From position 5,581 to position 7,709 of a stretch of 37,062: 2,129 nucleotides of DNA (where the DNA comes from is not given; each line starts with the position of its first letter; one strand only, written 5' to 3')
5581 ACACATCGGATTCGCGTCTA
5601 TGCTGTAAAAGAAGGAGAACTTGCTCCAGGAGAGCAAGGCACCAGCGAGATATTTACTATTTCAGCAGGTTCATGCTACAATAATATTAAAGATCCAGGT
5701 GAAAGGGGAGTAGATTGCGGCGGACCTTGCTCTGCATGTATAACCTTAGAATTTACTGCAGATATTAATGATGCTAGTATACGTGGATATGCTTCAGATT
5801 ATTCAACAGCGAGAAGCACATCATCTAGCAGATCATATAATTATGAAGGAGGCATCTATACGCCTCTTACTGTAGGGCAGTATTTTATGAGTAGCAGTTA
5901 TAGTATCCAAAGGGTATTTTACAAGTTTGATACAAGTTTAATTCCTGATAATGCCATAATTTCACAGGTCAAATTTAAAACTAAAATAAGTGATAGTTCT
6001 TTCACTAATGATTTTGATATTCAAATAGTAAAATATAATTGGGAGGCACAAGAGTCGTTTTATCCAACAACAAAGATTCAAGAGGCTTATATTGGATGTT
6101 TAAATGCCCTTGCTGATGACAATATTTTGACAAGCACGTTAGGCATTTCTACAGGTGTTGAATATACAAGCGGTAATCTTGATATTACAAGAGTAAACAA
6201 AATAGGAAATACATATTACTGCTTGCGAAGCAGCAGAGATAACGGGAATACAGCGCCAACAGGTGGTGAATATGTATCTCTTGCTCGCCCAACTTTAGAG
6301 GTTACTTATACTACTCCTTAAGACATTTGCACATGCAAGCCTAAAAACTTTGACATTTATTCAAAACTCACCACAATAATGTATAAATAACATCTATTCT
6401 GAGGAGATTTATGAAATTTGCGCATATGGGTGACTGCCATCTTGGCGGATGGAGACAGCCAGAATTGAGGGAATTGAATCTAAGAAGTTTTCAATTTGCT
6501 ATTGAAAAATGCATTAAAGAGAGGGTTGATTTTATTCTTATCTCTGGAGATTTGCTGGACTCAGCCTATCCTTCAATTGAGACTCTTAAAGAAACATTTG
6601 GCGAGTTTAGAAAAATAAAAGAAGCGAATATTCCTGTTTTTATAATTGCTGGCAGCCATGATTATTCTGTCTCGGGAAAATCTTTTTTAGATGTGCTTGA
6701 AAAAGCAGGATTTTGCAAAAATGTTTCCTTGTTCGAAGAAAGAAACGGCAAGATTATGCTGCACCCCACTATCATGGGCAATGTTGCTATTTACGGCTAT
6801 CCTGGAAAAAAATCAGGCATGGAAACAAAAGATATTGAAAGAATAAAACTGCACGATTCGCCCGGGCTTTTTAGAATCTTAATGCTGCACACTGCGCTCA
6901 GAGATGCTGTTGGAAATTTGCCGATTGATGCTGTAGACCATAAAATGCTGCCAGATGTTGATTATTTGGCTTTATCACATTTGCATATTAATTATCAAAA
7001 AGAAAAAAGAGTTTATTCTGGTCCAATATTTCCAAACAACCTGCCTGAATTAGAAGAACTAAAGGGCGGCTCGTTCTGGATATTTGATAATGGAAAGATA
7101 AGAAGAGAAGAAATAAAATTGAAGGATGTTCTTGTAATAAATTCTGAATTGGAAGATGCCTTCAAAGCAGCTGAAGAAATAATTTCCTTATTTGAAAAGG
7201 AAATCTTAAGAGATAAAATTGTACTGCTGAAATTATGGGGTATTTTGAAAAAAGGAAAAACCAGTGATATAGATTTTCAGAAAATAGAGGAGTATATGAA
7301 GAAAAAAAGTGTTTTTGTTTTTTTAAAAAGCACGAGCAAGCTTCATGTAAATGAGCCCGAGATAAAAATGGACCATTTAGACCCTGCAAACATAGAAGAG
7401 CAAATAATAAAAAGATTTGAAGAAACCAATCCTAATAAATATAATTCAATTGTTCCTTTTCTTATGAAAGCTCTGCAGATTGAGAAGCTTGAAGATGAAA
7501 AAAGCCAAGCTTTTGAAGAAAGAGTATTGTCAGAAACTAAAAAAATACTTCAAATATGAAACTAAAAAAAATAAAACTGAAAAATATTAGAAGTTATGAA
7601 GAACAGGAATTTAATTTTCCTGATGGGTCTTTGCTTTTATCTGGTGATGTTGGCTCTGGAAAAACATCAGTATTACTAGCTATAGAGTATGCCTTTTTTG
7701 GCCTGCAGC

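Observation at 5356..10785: Paralogous adhesin modules in swapped order, with near-identical patches, as direct repeats around mre11-rad50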

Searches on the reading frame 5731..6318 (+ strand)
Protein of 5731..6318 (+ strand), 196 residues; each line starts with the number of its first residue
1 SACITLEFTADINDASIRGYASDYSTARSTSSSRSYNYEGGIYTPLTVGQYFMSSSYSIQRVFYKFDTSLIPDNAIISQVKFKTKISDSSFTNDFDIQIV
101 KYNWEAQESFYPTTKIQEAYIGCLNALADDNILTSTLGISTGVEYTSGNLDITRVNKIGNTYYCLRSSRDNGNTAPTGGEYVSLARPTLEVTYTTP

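Call 41: search_protein_families(library=pfam, proteins=[window:5731-6318:+], max_evalue=10)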
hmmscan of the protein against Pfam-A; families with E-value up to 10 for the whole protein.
window:5731-6318:+ (196 aa): 0 families

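Call 47: predict_structure(alignment_id=A2)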
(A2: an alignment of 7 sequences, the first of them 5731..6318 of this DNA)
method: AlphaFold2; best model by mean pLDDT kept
length: 196 residues; sequences in the alignment: 7
mean_pLDDT: 84.7   pTM: 0.85
mean pLDDT of the five models: 84.7, 82.7, 68.3, 65.4, 63.5
residues with pLDDT >= 90: 88; 70-90: 84; 50-70: 19; < 50: 5
segments of 3 or more residues with pLDDT < 50: 38-42
pLDDT, mean of each block of 10 residues (from residue 1): 83 74 94 61 73 93 89 93 90 89 73 79 89 79 90 83 93 92 90 90
secondary structure, 60 per line:
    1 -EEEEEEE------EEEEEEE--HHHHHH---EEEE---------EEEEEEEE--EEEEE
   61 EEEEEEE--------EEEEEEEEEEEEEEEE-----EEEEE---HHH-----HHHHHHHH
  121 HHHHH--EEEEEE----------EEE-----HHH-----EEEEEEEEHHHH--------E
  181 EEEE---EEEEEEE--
elements in order: E2-8 E15-21 H24-29 E33-36 E46-53 E56-67 E76-91 E97-101 H113-125 E128-133 E144-146 E160-167 H168-171 E180-184 E188-194

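Call 50: fold_search(model_id=the predicted structure, library=pdb)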
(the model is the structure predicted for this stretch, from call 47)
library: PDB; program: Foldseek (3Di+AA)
matches with E <= 10: 1121; with E <= 0.001: 2
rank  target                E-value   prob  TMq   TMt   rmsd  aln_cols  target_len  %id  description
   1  8wab_B                5.3e-04  1.00  0.52  0.57   5.8       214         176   12  Crystal structure of a chondroitin sulfate-binding carbohydrate binding module of a chondroitinase (released 2024-01-17)
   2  8wab_A                8.2e-04  1.00  0.50  0.54   6.5       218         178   11  Crystal structure of a chondroitin sulfate-binding carbohydrate binding module of a chondroitinase (released 2024-01-17)
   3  7yaq                  3.2e-03  0.94  0.28  0.34  11.4       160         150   12  Phloem lectin (PP2)C34S mutant (released 2023-03-08)
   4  7vbo                  3.4e-03  1.00  0.48  0.51   7.3       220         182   13  Alginate binding domain CBM (released 2022-09-07)
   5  7ey9_s                3.8e-03  0.96  0.29  0.10   6.2       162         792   12  tail proteins (released 2021-09-22)
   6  9jyz_P                4.2e-03  0.97  0.30  0.10   6.2       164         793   12  portal-tail complex of mature T7 (released 2024-12-11)
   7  7vwb_A                9.7e-03  0.92  0.30  0.36  10.8       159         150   10  Phloem lectin (PP2) structure -complex with N-Acetyllactosamine (LacNAc) (released 2023-03-08)
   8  9eob                  1.0e-02  0.93  0.40  0.17   8.7       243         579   12  Engineered GH181 sialidase from Akkermansia muciniphila (released 2025-03-26)
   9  7vub_A                1.3e-02  0.87  0.29  0.36  10.6       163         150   10  Phloem lectin (PP2) complex with Nitrobenzene (released 2023-03-08)
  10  8rex_A                1.5e-02  0.99  0.39  0.37   5.2       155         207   14  CryoEM structure of mouse GARP-lTGFbeta1 in complex with a Fab fragment derived from an activating antibody. (released 2025-06-25)
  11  8axs_B                1.5e-02  0.89  0.40  0.17   8.9       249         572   11  Sialidases and Fucosidases of Akkermansia muciniphila are key for rapid growth on colonic mucin and nutrient sharing a (released 2023-03-01)
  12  2cdp_A                1.9e-02  0.96  0.36  0.48   9.4       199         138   10  Structure of a CBM6 in complex with neoagarohexaose (released 2006-02-08)
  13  2c26                  2.0e-02  0.57  0.27  0.23  11.0       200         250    8  Structural basis for the promiscuous specificity of the carbohydrate- binding modules from the beta-sandwich super famil (released 2005-10-18)
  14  9vby_A                2.1e-02  0.72  0.35  0.31   9.6       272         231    9  Lectin FRIL from Lablab purpureus with self glycan (released 2026-03-18)
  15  8axi_B                2.3e-02  0.82  0.39  0.17   8.9       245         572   12  Sialidases and Fucosidases of Akkermansia muciniphila are key for rapid growth on colonic mucin and nutrient sharing a (released 2023-03-01)
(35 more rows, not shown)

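Call 73: search_solved_structures(query=A2, max_evalue=1)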
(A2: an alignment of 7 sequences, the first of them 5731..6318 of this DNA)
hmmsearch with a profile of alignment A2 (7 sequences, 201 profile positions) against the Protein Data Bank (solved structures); distinct sequences matched with E-value up to 1: 3.
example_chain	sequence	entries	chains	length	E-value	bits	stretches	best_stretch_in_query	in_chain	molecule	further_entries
6or4_A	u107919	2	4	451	0.37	13.8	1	78-131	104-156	Glycoside hydrolase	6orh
6orf_A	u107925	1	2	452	0.37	13.8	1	78-131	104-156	SpGH29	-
6org_A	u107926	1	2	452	0.38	13.8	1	78-131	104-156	Glycoside hydrolase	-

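Call 74: search_protein_families(library=ncbifam, alignment_id=A2, max_evalue=0.01)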
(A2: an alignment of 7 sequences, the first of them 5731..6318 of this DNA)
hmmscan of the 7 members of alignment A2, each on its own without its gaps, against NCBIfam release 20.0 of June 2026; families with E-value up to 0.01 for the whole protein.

A. member 1, window:5731-6318:+ (196 aa): 1 family
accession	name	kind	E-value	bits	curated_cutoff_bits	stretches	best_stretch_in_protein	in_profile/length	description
NF033679.1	DNRLRE_dom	domain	0.00014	21.9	34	1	31-113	7-90/164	DNRLRE domain-containing protein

B. families by the number of members that match (of 7 scanned): 1 family
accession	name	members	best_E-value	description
NF033679.1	DNRLRE_dom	7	2.5e-10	DNRLRE domain-containing protein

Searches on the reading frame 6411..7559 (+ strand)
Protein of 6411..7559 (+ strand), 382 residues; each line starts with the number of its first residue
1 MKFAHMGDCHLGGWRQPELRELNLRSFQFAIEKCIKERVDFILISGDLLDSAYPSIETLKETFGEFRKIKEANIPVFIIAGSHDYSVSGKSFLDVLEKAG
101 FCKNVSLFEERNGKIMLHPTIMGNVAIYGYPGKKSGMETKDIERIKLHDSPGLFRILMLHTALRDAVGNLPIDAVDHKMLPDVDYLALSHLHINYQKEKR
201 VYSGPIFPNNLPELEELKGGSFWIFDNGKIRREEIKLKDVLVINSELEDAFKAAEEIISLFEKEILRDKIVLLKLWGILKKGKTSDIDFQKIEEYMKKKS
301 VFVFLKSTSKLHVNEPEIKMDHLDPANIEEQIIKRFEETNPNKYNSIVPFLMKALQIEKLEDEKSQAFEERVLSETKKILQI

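Call 8: search_protein_families(library=pfam, proteins=[window:6411-7559:+], max_evalue=0.1)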
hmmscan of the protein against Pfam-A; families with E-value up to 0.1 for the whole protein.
window:6411-7559:+ (382 aa): 2 families
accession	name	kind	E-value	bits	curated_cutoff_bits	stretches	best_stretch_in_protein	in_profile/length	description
PF00149.33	Metallophos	-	6.4e-12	46.7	21.5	1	1-193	1-190/191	Calcineurin-like phosphoesterase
PF12850.12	Metallophos_2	-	0.017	15.5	27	1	1-109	1-60/154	Calcineurin-like phosphoesterase superfamily domain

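Call 9: search_protein_families(library=ncbifam, proteins=[window:6411-7559:+], max_evalue=0.1)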
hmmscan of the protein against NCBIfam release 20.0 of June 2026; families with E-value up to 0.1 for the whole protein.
window:6411-7559:+ (382 aa): 7 families
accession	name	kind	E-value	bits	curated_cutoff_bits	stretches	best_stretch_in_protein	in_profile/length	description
NF041029.1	Mre11_Pyroc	equivalog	1.3e-25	90.2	600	1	1-115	1-117/438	DNA double-strand break repair protein Mre11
NF041031.1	Mre11_Sulfo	equivalog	2.6e-15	56.5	500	1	3-197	2-195/374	DNA double-strand break repair protein Mre11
TIGR00619.1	sbcd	subfamily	4.9e-14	52.7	77.65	1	1-101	1-103/252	exonuclease subunit SbcD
NF041030.1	Mre11_Halo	equivalog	1.1e-13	51.1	550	1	3-129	4-121/361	DNA double-strand break repair protein Mre11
NF041753.2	sbcd_Staph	equivalog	4.7e-11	42.1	480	1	1-131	1-127/375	exonuclease subunit SbcD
NF008206.2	PRK10966.1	equivalog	2.8e-08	33.3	450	1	1-85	1-86/380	exonuclease subunit SbcD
TIGR00583.1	mre11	equivalog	7.4e-06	25.2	434.6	0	73-122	110-160/405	DNA repair protein (mre11)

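Call 28: find_related_loci(query=window:6411-7556:+, collection=genome_contigs, flank=10000)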
Query window:6411-7556:+ (382 aa) in genome_contigs; peptide patterns used: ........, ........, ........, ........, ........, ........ (x = any residue, [..] = any of these).
333 stretches matched a pattern; 302 encode a relative of the query (tblastn E <= 1e-3); the best 80 are kept; 80 distinct loci.
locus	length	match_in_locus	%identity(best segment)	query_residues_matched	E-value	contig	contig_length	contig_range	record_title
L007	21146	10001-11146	74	1-382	0e+0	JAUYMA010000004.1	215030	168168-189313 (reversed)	MAG: Nanoarchaeota archaeon isolate C24_metabat.bin.61 C24_k141_1038144, whole genome shotgun sequence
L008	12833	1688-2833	72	1-382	0e+0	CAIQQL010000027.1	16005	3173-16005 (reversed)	uncultured archaeon isolate AlinenSediments_bin-4957 genome assembly, contig: bin-4957:027/154, whole genome shotgun seq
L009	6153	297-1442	70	1-382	0e+0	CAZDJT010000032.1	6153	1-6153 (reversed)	MAG TPA_asm: Candidatus Woesearchaeota archaeon isolate ERP125453_co1_525 genome assembly, contig: NODE_16726_length_615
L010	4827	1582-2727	69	1-382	0e+0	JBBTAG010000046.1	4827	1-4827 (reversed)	MAG: Nanoarchaeota archaeon isolate H41-bin129_1 H41_bin129_1_000000000046, whole genome shotgun sequence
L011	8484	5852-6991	69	1-380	0e+0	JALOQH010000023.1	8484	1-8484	MAG: archaeon isolate Prado150 scaffold_16240, whole genome shotgun sequence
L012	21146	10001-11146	68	1-382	1e-179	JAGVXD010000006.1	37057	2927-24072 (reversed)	Candidatus Pacearchaeota archaeon isolate RIFCSPHIGHO2_12_FULL_36_23 rifcsphigho2_12_scaffold_1229, whole genome shotgun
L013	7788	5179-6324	66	1-382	3e-179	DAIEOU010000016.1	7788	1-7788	MAG TPA_asm: archaeon isolate clean1154 NODE_16_length_7788_cov_2.573077, whole genome shotgun sequence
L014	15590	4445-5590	66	1-382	2e-178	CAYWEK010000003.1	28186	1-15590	MAG TPA_asm: Candidatus Woesearchaeota archaeon isolate binchicken_co54_402 genome assembly, contig: NODE_2861_length_28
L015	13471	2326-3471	66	1-382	8e-178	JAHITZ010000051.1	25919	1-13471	MAG: Nanoarchaeota archaeon isolate MM_PC_MetaG.mb.229 MM_PC_MetaG.mb.229_k141_1455785, whole genome shotgun sequence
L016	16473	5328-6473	64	1-382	1e-177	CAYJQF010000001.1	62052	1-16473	MAG TPA_asm: Candidatus Woesearchaeota archaeon isolate ERP125453_co1_143 genome assembly, contig: NODE_300_length_62052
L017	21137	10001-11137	68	1-380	2e-176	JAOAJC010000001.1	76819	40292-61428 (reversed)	MAG: Candidatus Pacearchaeota archaeon isolate SKW152 NODE_1_length_76819_cov_4.475098, whole genome shotgun sequence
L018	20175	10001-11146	68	1-382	4e-176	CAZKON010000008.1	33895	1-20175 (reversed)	MAG TPA_asm: Candidatus Woesearchaeota archaeon isolate SRP269290_co3_1061 genome assembly, contig: NODE_1096_length_338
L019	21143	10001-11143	67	1-381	7e-176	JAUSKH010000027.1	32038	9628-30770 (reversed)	MAG: Nanoarchaeota archaeon isolate E14_metabat.bin.43 E14_k141_1460470, whole genome shotgun sequence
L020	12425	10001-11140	66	1-380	7e-176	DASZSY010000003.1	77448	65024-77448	MAG TPA_asm: Candidatus Nanoarchaeia archaeon isolate SMAG_U6062 k141_2540, whole genome shotgun sequence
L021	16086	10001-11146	67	1-382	7e-176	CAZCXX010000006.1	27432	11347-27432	MAG TPA_asm: Candidatus Woesearchaeota archaeon isolate SRP178908_co1_358 genome assembly, contig: NODE_1037_length_2743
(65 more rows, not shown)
